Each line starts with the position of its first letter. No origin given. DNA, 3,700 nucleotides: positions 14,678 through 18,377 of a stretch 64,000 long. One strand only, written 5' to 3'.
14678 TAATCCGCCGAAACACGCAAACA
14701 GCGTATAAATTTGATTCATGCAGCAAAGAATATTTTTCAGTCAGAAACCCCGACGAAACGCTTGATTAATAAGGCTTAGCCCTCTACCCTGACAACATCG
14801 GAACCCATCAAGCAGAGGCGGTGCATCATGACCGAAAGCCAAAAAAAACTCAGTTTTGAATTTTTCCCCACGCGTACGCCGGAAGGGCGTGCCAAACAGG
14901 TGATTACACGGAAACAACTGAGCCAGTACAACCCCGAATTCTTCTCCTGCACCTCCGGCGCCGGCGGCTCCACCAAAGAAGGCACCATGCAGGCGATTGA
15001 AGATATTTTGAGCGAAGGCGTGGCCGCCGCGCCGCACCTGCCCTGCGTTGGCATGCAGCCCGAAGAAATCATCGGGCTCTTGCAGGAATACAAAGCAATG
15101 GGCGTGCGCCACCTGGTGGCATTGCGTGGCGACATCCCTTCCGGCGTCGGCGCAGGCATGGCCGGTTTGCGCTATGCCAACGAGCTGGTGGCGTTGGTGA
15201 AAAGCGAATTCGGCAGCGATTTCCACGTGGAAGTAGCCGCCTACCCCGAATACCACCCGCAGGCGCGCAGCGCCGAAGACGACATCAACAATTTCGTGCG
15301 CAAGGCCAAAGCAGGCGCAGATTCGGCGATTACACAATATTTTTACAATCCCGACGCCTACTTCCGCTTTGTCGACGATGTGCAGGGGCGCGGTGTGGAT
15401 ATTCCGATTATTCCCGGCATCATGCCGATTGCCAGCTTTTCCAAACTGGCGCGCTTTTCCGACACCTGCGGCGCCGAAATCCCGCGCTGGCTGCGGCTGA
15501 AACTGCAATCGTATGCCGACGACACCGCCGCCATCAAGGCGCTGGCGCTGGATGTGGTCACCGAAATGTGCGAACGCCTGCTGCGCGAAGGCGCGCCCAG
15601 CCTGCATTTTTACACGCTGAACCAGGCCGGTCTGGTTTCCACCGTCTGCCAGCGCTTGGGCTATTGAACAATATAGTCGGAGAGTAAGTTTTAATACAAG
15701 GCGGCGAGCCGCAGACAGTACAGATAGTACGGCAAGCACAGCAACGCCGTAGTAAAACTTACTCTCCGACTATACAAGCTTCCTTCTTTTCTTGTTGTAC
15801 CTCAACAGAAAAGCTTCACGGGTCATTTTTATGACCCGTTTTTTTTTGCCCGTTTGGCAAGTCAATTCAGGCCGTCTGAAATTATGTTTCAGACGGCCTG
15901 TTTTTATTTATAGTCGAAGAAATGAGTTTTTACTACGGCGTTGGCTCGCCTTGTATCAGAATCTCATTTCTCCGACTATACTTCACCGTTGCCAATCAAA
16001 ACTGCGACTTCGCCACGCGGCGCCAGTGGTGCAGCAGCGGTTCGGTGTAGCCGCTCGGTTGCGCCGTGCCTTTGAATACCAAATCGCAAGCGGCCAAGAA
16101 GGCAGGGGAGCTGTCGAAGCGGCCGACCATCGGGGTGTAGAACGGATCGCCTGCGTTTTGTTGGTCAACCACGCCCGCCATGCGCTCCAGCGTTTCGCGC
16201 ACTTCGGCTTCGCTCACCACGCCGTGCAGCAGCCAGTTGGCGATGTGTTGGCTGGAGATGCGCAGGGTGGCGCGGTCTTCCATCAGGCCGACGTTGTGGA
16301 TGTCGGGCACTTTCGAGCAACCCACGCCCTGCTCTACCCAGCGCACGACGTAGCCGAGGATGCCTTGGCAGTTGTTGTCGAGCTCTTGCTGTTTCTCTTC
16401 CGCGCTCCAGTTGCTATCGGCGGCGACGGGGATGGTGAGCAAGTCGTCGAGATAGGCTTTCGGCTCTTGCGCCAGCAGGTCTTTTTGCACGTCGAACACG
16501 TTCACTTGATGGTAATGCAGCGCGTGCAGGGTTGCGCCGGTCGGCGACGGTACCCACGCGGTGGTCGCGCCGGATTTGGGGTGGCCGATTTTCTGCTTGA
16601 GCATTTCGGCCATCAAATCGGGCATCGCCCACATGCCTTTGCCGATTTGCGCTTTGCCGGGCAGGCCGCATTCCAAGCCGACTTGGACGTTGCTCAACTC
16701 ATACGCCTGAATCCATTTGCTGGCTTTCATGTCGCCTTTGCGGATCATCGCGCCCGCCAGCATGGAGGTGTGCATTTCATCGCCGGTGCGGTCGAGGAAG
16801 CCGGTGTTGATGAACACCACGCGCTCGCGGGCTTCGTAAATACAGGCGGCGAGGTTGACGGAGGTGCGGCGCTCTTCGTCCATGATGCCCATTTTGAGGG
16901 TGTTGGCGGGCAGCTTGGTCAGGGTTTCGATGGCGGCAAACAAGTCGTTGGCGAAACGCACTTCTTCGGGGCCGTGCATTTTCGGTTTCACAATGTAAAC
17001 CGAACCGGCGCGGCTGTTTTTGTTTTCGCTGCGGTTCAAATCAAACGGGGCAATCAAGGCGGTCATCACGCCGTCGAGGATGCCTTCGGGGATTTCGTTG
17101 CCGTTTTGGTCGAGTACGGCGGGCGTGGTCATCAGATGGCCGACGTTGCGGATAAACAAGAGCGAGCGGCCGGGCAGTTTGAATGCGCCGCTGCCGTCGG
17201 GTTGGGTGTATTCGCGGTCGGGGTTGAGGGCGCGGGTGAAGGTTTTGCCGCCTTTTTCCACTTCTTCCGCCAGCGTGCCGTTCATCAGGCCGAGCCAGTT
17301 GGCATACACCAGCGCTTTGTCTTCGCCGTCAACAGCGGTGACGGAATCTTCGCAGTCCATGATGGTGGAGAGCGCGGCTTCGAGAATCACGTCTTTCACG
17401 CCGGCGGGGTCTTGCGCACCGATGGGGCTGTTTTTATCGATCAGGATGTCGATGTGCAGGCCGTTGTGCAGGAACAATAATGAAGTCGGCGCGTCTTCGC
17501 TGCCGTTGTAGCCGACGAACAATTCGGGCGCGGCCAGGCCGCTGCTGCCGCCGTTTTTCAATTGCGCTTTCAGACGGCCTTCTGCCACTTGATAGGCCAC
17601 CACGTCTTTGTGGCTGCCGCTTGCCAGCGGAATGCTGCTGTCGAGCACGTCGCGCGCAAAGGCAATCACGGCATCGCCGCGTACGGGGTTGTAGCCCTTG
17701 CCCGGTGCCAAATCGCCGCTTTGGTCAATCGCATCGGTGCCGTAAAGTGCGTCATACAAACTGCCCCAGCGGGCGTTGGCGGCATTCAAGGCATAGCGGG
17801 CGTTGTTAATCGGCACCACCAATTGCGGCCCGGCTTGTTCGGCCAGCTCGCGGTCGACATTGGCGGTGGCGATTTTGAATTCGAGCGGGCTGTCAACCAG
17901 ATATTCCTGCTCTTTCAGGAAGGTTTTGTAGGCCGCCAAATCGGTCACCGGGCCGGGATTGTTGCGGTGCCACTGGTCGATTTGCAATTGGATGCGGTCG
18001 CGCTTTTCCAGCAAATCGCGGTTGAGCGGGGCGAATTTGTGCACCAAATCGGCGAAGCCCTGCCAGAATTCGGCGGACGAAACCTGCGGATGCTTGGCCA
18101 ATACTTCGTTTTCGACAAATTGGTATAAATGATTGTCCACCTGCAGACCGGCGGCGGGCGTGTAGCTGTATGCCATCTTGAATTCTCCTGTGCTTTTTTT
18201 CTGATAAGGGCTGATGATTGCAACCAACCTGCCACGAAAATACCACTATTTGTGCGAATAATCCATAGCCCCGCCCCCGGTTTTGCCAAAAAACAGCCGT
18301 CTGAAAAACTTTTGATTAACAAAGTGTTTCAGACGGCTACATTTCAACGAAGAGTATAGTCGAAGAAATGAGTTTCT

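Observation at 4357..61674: A family of Correia-like TATAG...CTATA elements in at least five inverted-repeat variants and three size classes, about 25 copies in 64 kb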

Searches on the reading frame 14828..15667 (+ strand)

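Call 63: search_protein_families(library=pfam, proteins=[window:14828-15667:+], max_evalue=0.00001)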
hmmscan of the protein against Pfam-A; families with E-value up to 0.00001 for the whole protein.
window:14828-15667:+ (279 aa): 1 family
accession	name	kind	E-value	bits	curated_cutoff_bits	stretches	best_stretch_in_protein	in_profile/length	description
PF02219.23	MTHFR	-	6.6e-82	275.5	24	1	3-278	8-287/287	Methylenetetrahydrofolate reductase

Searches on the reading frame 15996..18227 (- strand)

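Call 22: search_protein_families(library=ncbifam, proteins=[window:15996-18227:-])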
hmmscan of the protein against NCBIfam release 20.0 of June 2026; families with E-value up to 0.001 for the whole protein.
window:15996-18227:- (743 aa): 4 families
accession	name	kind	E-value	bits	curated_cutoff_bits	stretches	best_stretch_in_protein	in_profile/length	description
NF002825.0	PRK02999.1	equivalog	0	1235.4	565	1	23-742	5-723/726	malate synthase G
TIGR01345.1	malate_syn_G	equivalog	0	1166.3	989.15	1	25-741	5-719/721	malate synthase G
NF006511.0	PRK08951.1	subfamily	2.7e-26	92.7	173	1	188-324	38-166/190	malate synthase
TIGR01344.1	malate_syn_A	equivalog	2.1e-13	49.4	594.5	1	334-687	117-461/511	malate synthase A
